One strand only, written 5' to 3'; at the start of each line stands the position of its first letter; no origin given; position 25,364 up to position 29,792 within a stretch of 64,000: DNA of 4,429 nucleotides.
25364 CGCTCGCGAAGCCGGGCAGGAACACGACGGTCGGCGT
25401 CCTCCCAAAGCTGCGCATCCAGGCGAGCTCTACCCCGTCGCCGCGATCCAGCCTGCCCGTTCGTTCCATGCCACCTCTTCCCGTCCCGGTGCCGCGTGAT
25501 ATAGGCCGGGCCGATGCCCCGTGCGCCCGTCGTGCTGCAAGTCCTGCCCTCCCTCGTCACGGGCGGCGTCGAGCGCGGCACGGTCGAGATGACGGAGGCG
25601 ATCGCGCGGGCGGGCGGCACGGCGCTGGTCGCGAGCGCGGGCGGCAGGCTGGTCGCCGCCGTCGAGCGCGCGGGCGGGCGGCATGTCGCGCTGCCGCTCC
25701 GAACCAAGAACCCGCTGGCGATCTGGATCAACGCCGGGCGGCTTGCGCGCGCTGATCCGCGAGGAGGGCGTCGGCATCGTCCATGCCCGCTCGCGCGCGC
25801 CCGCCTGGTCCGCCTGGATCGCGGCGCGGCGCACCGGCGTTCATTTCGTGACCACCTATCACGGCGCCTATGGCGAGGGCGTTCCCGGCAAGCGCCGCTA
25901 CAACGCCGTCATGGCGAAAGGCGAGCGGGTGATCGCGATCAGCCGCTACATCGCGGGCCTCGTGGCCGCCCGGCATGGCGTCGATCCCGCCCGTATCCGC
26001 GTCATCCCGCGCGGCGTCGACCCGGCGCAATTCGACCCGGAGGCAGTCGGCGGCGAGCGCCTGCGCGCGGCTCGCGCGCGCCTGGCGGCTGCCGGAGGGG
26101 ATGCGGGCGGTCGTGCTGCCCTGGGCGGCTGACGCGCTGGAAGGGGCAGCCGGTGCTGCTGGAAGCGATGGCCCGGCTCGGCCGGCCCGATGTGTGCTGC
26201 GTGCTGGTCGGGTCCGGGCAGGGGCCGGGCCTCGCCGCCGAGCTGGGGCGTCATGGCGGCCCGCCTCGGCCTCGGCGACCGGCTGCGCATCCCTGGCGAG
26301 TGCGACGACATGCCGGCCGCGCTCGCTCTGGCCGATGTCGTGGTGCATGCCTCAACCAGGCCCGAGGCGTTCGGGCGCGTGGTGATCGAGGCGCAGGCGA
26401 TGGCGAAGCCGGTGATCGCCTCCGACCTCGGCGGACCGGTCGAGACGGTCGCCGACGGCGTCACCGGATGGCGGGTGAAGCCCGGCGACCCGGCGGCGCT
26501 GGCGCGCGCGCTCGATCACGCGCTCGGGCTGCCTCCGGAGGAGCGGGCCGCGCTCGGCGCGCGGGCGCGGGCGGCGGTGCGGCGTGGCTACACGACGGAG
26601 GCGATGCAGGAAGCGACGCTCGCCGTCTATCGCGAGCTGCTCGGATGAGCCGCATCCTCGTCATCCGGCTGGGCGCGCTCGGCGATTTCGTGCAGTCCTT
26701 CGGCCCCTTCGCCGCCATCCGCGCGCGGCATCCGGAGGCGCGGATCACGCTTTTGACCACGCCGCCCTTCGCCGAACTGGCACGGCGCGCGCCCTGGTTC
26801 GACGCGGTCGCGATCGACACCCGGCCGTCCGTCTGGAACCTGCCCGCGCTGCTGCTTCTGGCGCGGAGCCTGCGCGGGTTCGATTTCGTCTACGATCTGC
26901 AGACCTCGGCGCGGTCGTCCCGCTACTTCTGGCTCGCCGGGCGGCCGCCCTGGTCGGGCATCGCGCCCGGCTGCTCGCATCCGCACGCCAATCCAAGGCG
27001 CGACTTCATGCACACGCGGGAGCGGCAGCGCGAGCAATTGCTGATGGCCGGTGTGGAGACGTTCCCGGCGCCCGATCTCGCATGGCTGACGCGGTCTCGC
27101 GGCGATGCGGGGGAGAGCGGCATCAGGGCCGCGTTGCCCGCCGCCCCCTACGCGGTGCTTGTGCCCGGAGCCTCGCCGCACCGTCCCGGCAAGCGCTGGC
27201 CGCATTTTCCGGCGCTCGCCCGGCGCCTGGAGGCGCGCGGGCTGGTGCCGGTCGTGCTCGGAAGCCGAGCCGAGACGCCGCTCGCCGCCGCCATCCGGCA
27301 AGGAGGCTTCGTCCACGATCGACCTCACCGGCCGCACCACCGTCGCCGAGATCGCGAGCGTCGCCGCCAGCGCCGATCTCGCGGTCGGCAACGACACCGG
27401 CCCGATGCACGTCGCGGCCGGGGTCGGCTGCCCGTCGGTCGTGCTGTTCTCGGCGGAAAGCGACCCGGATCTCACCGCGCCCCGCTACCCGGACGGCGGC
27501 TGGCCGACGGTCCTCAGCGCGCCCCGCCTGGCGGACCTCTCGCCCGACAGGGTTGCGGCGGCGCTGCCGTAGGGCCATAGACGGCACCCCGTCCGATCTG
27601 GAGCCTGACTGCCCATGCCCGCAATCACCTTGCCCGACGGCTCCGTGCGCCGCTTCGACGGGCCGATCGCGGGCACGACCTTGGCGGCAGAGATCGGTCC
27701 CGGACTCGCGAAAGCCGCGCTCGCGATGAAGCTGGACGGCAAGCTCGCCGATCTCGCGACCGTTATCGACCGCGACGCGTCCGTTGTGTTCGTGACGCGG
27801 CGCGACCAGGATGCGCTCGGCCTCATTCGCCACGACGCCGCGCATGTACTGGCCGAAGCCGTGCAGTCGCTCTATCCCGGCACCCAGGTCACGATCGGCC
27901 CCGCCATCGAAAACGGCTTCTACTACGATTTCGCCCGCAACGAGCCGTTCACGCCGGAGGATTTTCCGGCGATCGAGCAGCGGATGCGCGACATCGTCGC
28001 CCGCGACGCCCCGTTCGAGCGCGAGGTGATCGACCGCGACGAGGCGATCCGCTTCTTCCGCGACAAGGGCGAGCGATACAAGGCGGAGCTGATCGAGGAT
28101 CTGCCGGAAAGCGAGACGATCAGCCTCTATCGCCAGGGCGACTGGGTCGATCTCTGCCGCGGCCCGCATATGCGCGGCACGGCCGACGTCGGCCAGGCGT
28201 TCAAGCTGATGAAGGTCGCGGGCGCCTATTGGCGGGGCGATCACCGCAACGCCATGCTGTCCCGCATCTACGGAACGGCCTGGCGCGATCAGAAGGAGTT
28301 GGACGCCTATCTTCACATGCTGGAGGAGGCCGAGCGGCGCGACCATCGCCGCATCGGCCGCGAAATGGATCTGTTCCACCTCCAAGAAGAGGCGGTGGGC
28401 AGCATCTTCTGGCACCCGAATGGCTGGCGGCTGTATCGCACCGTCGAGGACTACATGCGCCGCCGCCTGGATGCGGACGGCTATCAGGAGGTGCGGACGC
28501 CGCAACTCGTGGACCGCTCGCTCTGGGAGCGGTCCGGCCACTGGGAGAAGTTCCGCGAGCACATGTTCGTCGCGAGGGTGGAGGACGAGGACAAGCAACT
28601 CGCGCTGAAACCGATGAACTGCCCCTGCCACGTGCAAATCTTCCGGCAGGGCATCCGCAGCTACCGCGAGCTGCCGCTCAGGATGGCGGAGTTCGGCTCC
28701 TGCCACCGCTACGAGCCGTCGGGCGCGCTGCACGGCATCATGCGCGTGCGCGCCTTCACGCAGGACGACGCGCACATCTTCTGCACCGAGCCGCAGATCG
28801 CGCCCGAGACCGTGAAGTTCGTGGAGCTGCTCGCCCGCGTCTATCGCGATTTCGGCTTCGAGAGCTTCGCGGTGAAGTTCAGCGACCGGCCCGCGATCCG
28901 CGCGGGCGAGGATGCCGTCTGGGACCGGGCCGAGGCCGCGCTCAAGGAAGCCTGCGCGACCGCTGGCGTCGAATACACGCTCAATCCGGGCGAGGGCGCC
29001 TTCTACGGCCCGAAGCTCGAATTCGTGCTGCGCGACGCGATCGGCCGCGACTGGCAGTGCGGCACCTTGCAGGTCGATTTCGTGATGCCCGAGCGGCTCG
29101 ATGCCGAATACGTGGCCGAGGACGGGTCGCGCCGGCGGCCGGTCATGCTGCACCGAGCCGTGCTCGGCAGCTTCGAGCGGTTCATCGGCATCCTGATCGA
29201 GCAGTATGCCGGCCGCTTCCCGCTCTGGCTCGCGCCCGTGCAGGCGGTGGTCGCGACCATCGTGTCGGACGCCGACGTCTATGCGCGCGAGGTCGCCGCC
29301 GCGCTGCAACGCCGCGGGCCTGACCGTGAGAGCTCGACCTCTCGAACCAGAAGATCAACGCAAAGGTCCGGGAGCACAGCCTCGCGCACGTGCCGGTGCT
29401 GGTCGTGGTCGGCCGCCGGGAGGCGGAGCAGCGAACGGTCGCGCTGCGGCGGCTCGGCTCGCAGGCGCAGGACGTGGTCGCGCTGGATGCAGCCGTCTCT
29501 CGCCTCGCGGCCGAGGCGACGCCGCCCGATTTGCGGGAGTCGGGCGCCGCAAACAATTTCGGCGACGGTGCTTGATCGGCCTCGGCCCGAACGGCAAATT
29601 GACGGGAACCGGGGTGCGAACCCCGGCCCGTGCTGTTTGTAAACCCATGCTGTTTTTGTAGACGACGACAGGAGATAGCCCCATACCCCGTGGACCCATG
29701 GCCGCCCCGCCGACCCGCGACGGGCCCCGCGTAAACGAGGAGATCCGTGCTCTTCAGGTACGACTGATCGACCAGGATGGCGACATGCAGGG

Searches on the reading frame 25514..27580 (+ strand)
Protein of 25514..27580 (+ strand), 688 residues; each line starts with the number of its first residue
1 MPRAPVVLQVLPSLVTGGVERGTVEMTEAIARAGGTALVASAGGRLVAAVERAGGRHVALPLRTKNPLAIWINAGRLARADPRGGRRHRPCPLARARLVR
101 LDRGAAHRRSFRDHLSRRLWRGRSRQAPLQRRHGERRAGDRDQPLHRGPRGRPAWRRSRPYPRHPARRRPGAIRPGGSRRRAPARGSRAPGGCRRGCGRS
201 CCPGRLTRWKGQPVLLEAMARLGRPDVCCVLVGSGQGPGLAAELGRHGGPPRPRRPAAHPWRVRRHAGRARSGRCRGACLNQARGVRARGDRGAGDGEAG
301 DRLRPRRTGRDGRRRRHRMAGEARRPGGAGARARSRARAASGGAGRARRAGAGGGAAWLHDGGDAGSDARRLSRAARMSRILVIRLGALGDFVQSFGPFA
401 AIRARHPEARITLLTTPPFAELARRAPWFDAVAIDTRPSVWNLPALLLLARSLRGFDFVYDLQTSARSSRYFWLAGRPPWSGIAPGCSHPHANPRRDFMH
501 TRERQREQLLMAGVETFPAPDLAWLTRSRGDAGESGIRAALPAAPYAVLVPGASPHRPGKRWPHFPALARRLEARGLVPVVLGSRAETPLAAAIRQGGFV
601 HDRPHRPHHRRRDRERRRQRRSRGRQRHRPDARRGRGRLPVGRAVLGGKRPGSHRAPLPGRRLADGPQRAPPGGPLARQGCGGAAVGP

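Call 108: search_protein_families(library=pfam, max_evalue=0.00001, proteins=[window:25514-27580:+])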
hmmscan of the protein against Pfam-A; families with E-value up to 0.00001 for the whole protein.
window:25514-27580:+ (688 aa): 1 family
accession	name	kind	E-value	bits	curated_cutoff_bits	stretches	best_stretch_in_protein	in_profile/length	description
PF01075.23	Glyco_transf_9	-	3.2e-06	27.1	22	1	449-587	4-148/247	Glycosyltransferase family 9 (heptosyltransferase)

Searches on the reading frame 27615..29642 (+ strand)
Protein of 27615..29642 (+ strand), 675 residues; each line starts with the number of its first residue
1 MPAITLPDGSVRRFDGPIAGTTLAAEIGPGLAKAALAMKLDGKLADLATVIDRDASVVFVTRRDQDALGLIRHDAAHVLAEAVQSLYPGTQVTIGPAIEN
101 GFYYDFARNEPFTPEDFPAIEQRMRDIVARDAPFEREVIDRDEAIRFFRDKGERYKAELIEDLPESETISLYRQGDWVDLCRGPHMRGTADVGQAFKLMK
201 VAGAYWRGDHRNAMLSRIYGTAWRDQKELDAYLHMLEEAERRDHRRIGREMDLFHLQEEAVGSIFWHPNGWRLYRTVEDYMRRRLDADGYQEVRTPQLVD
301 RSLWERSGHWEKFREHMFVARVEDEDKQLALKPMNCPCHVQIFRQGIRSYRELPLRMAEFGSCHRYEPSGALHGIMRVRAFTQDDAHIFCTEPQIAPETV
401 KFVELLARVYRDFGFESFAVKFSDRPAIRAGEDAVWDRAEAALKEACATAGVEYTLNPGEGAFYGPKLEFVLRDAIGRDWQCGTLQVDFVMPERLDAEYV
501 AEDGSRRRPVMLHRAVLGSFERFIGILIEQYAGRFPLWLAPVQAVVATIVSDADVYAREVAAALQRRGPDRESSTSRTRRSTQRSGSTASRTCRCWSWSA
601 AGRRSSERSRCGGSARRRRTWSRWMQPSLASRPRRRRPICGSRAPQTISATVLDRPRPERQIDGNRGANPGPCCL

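Call 108: search_protein_families(library=pfam, max_evalue=0.00001, proteins=[window:27615-29642:+])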
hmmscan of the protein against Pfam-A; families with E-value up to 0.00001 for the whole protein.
window:27615-29642:+ (675 aa): 2 families
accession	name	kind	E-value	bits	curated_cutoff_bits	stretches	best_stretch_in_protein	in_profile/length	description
PF00587.30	tRNA-synt_2b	-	1e-49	169.5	29.3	1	322-531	3-179/179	tRNA synthetase class II core domain (G, H, P, S and T)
PF07973.19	tRNA_SAD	-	1.4e-12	47.8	24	1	169-219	1-44/44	Threonyl and Alanyl tRNA synthetase second additional domain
